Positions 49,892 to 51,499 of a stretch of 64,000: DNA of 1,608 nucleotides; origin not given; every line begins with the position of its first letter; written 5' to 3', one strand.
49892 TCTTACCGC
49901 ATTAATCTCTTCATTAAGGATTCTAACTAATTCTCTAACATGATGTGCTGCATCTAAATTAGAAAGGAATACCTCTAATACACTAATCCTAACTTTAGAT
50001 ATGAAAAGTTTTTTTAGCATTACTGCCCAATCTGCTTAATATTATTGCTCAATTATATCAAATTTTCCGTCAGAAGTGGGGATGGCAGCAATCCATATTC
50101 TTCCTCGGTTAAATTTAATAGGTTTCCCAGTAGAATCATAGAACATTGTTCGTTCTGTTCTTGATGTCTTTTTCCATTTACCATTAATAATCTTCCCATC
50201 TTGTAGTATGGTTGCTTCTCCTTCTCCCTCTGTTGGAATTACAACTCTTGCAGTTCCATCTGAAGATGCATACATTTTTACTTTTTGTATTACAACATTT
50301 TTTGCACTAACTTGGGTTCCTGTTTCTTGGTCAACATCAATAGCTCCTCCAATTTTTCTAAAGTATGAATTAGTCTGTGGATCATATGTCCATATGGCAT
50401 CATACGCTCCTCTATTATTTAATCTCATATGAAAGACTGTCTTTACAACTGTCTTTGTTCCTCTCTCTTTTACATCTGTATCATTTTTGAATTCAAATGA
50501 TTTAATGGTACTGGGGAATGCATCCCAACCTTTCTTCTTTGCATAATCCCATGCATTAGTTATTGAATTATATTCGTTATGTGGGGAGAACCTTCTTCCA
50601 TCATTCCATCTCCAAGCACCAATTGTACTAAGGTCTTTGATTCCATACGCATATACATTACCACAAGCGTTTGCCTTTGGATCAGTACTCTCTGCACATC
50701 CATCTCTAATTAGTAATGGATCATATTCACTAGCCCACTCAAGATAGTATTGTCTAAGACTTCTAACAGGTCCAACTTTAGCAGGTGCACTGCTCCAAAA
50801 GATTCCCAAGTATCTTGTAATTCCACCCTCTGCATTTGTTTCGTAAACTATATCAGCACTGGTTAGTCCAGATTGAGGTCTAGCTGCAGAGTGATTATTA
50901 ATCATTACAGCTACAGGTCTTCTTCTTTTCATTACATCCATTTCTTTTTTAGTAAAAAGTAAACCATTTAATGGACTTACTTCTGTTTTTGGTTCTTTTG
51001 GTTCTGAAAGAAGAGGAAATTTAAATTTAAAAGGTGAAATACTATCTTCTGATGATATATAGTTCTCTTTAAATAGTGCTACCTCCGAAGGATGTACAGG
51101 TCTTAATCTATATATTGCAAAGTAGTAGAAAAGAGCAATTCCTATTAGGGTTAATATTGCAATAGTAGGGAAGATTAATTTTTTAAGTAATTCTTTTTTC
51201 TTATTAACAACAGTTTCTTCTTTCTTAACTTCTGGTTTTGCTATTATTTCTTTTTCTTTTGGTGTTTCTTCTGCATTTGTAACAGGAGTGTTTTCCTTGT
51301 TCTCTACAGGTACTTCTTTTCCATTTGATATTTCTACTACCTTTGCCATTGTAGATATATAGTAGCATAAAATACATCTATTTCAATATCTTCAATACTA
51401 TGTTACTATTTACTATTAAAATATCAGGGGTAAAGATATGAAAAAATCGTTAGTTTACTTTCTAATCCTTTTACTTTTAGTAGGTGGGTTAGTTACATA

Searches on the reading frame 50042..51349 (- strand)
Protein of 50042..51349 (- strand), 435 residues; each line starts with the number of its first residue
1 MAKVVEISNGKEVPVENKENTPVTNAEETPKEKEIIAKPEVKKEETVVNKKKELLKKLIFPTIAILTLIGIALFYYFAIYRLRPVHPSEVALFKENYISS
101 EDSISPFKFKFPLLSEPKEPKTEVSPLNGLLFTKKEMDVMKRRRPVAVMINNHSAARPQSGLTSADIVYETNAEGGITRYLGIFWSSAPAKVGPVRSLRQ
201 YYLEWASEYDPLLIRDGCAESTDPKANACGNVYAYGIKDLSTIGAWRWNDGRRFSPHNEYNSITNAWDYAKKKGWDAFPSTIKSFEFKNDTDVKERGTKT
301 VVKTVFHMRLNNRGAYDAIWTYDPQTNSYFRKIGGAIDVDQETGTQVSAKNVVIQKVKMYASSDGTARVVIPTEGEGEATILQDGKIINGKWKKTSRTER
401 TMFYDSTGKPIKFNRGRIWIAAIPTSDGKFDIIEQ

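Call 25: search_protein_families(library=pfam, proteins=[window:50042-51349:-], max_evalue=0.001)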
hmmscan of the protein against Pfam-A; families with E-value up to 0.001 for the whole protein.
window:50042-51349:- (435 aa): 2 families
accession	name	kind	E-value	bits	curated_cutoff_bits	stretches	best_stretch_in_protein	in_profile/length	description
PF11258.13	DUF3048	-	2.8e-39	135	25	1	140-275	11-147/148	Protein of unknown function (DUF3048) N-terminal domain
PF17479.7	DUF3048_C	-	1.5e-26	93.5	25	1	318-420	11-114/114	Protein of unknown function (DUF3048) C-terminal domain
